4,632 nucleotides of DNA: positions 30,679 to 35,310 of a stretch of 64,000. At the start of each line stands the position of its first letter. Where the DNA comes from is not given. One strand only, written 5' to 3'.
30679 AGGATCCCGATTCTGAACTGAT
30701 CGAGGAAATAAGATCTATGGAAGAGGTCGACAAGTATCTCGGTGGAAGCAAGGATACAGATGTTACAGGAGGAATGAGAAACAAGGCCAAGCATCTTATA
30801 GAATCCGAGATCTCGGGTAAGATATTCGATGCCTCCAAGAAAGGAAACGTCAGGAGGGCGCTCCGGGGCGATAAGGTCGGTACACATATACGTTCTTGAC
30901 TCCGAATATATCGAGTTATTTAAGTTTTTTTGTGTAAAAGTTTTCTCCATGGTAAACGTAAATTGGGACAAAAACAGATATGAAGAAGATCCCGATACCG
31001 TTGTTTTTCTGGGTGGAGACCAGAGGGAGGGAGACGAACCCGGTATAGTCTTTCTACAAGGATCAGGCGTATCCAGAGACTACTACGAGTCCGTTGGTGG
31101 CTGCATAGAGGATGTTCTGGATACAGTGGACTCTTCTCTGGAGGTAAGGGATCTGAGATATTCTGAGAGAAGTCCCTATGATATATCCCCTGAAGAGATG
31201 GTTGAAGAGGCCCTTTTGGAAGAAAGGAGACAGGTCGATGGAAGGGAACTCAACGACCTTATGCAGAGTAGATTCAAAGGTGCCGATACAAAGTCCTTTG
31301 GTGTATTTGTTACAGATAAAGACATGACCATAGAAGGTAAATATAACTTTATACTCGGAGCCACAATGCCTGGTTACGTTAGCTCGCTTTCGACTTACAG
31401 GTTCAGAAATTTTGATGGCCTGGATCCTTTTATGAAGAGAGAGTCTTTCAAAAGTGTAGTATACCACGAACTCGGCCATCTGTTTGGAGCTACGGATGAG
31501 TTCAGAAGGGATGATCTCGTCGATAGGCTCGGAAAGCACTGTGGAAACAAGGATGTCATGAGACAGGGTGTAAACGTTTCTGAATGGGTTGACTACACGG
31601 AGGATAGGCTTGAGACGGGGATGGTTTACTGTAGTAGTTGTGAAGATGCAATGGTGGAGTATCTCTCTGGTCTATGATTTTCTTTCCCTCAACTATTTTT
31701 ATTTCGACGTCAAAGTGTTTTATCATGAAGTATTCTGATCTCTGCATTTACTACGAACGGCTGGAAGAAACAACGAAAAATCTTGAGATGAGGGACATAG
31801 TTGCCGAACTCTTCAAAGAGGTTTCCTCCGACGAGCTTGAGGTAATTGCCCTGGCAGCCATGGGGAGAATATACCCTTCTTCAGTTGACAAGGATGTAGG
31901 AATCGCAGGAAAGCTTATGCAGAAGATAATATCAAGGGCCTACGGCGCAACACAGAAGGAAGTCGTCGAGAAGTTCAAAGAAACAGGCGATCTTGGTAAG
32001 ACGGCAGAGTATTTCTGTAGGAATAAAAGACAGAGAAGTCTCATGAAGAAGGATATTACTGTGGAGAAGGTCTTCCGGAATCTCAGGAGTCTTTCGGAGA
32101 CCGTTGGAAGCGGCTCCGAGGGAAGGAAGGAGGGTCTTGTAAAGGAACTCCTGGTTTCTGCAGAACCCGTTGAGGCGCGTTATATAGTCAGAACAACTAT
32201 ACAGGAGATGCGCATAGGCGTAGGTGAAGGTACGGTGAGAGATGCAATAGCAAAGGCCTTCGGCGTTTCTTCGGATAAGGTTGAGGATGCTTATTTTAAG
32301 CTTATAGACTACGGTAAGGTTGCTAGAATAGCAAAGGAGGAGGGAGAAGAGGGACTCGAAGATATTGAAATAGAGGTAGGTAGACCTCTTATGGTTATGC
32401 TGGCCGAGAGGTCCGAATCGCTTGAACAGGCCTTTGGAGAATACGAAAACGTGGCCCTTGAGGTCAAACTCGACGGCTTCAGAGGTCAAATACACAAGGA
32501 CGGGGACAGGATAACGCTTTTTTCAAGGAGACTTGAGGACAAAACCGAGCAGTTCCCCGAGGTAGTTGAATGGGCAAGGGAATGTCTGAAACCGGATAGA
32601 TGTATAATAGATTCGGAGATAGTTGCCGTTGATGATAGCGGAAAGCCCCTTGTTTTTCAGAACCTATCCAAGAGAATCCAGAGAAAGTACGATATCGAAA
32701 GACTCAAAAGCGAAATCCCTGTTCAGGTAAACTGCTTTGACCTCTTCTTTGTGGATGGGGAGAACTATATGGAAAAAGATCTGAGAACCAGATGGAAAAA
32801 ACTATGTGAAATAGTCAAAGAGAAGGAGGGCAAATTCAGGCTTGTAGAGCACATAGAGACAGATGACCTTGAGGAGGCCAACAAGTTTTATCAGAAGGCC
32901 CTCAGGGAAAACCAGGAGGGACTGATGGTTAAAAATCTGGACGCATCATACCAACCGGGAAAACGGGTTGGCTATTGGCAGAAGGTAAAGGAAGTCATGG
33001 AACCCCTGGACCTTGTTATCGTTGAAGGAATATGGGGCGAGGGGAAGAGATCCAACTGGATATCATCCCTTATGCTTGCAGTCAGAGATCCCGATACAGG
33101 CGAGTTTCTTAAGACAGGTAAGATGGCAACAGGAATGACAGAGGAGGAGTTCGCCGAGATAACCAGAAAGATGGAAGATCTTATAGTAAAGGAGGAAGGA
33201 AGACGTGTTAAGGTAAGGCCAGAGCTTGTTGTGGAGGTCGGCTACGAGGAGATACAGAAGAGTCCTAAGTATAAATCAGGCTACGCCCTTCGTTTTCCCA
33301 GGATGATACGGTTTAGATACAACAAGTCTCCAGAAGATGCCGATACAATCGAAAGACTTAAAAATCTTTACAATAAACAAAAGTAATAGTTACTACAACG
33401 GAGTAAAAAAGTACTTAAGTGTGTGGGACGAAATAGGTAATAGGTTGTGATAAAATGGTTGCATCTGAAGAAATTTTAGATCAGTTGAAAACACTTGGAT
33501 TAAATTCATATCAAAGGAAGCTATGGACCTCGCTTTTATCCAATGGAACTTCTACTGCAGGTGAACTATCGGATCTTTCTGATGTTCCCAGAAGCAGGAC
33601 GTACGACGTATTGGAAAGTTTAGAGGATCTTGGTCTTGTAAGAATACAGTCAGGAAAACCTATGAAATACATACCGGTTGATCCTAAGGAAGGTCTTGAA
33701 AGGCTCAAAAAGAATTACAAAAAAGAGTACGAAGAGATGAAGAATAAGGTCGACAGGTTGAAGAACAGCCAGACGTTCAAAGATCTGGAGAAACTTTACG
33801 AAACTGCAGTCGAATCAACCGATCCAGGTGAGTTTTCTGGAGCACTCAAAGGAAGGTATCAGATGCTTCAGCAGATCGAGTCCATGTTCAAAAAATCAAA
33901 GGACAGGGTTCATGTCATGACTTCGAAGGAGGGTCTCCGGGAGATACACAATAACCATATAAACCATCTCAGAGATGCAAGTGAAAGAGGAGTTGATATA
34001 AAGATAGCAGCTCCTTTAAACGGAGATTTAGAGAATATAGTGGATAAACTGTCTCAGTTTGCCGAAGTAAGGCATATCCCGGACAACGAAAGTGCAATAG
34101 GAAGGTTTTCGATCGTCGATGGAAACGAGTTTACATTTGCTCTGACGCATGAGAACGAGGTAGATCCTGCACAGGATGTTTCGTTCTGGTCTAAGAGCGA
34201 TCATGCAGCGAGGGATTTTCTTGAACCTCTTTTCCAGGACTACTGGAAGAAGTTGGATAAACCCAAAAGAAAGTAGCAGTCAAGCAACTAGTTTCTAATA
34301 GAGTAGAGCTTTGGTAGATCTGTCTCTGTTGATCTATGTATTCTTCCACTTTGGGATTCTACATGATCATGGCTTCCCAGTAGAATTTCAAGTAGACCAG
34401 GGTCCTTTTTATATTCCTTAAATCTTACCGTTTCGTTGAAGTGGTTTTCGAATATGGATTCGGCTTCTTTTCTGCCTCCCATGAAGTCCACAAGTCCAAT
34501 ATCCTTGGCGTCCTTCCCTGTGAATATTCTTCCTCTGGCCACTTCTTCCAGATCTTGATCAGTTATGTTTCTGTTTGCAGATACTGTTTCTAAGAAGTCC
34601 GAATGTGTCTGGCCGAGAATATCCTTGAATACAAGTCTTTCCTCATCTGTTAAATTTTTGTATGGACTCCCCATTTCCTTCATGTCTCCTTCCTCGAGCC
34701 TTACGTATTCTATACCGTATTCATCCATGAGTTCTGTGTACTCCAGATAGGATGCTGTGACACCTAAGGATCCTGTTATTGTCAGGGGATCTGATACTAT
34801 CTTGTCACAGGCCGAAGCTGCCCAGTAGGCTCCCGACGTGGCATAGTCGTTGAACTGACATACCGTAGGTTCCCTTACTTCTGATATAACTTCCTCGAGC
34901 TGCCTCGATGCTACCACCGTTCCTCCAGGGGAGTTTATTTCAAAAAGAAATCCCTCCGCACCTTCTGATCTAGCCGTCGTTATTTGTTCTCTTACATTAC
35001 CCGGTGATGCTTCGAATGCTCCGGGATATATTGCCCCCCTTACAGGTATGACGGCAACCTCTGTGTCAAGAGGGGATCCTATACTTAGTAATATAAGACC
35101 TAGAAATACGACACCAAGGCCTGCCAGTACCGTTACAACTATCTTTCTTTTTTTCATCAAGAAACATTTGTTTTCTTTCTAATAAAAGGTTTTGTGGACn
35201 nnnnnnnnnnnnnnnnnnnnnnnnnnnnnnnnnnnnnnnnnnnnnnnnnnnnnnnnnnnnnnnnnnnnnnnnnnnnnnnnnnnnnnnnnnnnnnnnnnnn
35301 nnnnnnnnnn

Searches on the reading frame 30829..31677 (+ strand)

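Call 44: search_protein_families(library=ncbifam, proteins=[window:30829-31677:+], max_evalue=0.00001)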
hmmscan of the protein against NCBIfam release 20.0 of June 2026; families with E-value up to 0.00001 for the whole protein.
window:30829-31677:+ (282 aa): 1 family
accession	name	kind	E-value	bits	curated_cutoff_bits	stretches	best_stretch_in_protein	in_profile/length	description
NF033823.0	archmetzin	subfamily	1.1e-10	41.7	145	1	120-220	34-135/170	archaemetzincin family Zn-dependent metalloprotease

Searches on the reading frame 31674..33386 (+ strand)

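Call 43: search_protein_families(library=pfam, proteins=[window:31674-33386:+], max_evalue=0.00001)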
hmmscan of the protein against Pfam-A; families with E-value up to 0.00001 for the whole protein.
window:31674-33386:+ (570 aa): 3 families
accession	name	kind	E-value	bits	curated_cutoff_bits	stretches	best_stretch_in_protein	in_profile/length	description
PF01068.26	DNA_ligase_A_M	-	8e-57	192.6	26.2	1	242-439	2-204/204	ATP dependent DNA ligase domain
PF04675.19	DNA_ligase_A_N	-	7.3e-42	143.9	24.6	1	20-193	2-174/174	DNA ligase N terminus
PF04679.21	DNA_ligase_A_C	-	5.3e-16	59.2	27.5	1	459-551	1-94/94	ATP dependent DNA ligase C terminal region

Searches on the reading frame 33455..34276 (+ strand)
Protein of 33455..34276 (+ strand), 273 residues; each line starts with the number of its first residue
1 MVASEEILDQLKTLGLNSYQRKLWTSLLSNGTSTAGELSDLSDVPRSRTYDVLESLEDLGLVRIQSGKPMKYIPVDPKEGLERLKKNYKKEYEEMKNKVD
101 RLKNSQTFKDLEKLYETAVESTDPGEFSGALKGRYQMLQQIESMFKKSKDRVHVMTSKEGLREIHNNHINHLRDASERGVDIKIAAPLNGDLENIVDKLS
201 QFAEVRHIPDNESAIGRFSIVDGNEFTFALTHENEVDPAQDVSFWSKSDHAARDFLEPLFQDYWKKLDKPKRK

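Call 44: search_protein_families(library=ncbifam, proteins=[window:33455-34276:+], max_evalue=0.00001)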
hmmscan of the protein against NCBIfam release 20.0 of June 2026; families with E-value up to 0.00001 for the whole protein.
window:33455-34276:+ (273 aa): 4 families
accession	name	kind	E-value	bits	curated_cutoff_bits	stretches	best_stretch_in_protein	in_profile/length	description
NF047390.1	TransRegTrmBL1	equivalog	1.5e-17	63.6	650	1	4-115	3-114/341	HTH-type sugar sensing transcriptional regulator TrmBL1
NF041141.1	tran_reg_TrmBL2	equivalog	1.4e-16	60.9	530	1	13-269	13-263/264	HTH-type transcriptional regulator TrmBL2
NF047392.1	TransRegTrmBHalo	equivalog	1.4e-14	53.9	500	1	12-98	14-100/349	HTH-type sugar sensing transcriptional regulator TrmB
NF040851.1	tran_reg_TrmB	equivalog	5.3e-14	52.1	600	1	3-198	3-177/338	HTH-type sugar-sensing transcriptional regulator TrmB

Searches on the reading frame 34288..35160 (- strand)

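Call 44: search_protein_families(library=ncbifam, proteins=[window:34288-35160:-], max_evalue=0.00001)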
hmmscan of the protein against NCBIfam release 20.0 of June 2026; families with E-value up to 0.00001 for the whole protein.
window:34288-35160:- (290 aa): 4 families
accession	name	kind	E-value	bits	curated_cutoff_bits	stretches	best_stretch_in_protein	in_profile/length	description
TIGR00706.1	SppA_dom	equivalog_domain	6.1e-50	169.7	155.45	1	35-235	2-201/208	signal peptide peptidase SppA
TIGR00705.1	SppA_67K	equivalog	1.7e-38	132.4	311.45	1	32-267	310-553/590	signal peptide peptidase SppA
NF008195.0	PRK10949.1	equivalog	4.7e-24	84.5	746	1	33-263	326-563/618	signal peptide peptidase SppA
NF008745.0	PRK11778.1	equivalog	1.5e-20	73.6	259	1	55-245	115-306/345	protease SohB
